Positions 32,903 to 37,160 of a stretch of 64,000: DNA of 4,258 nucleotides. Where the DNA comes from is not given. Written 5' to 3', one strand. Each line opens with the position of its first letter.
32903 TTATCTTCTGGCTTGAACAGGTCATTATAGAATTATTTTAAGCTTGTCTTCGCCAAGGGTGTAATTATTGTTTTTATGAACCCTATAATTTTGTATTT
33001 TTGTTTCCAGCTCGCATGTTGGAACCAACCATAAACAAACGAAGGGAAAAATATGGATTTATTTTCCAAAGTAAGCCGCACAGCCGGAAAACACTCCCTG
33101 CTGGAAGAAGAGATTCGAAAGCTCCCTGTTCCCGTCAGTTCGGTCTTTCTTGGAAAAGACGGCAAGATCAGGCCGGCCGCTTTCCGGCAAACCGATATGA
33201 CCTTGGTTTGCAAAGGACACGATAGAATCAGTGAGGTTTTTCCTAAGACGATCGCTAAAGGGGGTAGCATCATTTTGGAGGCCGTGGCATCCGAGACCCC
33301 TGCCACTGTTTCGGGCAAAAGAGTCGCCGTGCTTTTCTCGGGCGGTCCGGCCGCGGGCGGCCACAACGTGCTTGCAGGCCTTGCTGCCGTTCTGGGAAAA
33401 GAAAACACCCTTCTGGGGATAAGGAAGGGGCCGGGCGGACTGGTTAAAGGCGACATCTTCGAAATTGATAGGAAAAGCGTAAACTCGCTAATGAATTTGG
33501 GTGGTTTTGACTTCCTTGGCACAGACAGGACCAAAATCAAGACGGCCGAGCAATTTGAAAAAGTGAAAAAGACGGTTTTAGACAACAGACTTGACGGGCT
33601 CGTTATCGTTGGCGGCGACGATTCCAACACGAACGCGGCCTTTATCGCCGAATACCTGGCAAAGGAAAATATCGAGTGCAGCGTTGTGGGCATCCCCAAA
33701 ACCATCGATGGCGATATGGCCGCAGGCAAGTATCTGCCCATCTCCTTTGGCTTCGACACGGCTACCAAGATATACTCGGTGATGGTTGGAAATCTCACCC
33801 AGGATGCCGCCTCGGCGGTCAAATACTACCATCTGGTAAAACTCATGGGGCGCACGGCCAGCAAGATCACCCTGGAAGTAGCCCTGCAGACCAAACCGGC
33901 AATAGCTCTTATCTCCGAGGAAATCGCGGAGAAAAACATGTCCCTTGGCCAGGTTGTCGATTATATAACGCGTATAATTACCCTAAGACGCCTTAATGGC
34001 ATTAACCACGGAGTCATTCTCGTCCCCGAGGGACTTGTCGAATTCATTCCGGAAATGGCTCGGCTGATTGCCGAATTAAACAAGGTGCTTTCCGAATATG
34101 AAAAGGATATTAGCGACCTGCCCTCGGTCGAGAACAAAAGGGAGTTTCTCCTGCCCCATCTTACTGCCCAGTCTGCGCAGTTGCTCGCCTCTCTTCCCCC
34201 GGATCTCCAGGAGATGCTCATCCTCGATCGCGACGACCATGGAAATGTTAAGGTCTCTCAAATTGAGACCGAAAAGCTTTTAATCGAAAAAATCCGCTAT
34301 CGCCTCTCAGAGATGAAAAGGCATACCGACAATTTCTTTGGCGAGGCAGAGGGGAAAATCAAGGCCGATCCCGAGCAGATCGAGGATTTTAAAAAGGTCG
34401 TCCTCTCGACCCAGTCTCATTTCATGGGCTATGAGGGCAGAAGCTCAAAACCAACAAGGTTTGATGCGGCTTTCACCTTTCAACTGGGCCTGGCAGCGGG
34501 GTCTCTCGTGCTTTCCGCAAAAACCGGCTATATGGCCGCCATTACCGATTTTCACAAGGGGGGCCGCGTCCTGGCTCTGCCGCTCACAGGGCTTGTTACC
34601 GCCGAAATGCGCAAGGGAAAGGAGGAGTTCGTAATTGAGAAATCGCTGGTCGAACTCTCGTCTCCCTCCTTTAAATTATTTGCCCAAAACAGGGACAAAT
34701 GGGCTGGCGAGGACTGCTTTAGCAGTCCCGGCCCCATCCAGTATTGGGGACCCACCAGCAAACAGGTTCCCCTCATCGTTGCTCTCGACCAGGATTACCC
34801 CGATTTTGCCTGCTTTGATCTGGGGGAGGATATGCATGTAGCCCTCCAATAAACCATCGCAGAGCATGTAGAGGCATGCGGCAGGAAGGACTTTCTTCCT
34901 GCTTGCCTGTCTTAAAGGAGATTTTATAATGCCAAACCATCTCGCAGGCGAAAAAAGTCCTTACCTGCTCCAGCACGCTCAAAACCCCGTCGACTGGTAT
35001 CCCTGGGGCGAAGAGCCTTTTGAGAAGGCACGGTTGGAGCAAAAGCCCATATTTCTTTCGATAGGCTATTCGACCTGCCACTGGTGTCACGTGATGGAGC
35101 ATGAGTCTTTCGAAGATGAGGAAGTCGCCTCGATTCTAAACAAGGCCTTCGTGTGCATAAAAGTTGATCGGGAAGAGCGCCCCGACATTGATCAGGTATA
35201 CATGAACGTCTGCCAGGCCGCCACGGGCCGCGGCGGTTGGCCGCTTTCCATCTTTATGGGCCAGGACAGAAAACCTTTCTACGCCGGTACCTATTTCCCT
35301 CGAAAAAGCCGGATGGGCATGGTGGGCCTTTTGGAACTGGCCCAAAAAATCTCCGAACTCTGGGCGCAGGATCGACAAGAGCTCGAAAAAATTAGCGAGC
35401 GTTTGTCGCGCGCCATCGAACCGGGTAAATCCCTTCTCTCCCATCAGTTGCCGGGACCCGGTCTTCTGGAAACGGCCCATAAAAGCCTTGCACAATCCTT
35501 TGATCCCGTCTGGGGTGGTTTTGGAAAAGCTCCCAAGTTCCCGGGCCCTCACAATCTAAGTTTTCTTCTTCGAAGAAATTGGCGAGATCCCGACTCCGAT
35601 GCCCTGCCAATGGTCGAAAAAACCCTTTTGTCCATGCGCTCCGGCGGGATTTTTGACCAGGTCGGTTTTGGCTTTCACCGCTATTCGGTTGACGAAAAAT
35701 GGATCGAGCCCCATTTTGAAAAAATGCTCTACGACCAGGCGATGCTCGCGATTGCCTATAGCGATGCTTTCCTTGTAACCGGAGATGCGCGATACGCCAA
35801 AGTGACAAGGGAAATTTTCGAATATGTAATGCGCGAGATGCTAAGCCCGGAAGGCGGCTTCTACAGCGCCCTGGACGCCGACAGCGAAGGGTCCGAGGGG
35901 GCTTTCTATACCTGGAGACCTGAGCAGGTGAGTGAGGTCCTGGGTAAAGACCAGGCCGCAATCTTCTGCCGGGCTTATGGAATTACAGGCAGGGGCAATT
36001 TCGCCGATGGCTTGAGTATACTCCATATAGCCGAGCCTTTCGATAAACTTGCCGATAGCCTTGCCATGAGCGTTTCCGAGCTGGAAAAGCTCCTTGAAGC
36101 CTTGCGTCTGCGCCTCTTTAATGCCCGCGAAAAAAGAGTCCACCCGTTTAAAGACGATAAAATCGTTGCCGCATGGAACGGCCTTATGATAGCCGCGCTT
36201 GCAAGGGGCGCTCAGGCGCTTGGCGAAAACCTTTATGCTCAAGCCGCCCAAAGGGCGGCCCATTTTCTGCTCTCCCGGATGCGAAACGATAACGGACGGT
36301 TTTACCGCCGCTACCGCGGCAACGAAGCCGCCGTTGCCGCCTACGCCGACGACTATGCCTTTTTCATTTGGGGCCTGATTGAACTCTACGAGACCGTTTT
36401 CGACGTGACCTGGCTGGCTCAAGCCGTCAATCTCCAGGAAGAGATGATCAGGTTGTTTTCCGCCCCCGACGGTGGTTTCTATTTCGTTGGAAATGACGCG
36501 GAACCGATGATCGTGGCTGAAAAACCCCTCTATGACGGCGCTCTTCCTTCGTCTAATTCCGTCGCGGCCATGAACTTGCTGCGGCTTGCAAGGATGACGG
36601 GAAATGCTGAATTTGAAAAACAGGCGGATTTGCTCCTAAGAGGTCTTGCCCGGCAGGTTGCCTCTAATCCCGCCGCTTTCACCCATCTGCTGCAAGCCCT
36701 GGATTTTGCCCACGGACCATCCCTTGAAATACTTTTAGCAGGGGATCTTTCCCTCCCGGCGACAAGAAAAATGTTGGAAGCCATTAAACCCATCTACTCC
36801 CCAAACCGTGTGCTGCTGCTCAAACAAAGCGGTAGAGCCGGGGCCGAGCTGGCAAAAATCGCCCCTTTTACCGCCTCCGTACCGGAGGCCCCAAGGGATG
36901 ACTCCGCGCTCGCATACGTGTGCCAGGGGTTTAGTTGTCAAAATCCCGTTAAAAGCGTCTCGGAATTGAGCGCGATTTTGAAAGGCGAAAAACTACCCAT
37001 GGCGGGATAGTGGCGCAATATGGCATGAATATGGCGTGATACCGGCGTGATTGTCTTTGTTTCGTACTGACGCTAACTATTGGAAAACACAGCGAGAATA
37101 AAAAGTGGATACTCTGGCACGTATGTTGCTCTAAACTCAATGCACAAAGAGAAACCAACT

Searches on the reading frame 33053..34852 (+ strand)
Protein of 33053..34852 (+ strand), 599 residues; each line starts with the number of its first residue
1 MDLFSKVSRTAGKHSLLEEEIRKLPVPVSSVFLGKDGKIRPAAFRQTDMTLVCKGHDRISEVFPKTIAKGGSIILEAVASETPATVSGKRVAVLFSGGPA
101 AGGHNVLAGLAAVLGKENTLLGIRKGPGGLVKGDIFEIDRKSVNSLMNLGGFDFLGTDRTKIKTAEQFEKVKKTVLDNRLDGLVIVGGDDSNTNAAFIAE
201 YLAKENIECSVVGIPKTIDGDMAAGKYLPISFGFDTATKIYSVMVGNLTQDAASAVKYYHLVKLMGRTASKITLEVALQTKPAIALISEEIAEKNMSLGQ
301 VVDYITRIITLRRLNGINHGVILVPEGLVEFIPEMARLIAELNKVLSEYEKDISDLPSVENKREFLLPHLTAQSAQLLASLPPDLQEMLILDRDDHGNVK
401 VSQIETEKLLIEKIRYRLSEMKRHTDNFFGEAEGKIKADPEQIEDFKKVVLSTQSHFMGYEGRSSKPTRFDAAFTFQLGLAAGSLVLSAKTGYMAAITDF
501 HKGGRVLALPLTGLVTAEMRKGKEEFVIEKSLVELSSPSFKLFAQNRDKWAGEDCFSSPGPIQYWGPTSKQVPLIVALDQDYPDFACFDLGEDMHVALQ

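Call 9: search_protein_families(library=pfam, proteins=[window:33053-34852:+])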
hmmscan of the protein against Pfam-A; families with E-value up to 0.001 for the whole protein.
window:33053-34852:+ (599 aa): 1 family
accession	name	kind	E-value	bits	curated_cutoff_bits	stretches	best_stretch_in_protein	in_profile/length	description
PF00365.25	PFK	-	1.6e-38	133.1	30.9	1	90-341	1-238/277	Phosphofructokinase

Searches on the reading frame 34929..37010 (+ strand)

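Call 9: search_protein_families(library=pfam, proteins=[window:34929-37010:+])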
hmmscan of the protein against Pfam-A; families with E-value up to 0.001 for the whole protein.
window:34929-37010:+ (693 aa): 2 families
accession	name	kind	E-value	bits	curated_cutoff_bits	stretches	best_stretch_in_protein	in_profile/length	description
PF03190.21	Thioredox_DsbH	-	3.5e-77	258.4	27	1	3-163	2-162/163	Protein of unknown function, DUF255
PF13899.12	Thioredoxin_7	-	7.3e-10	39.3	27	1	22-86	1-65/83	Thioredoxin-like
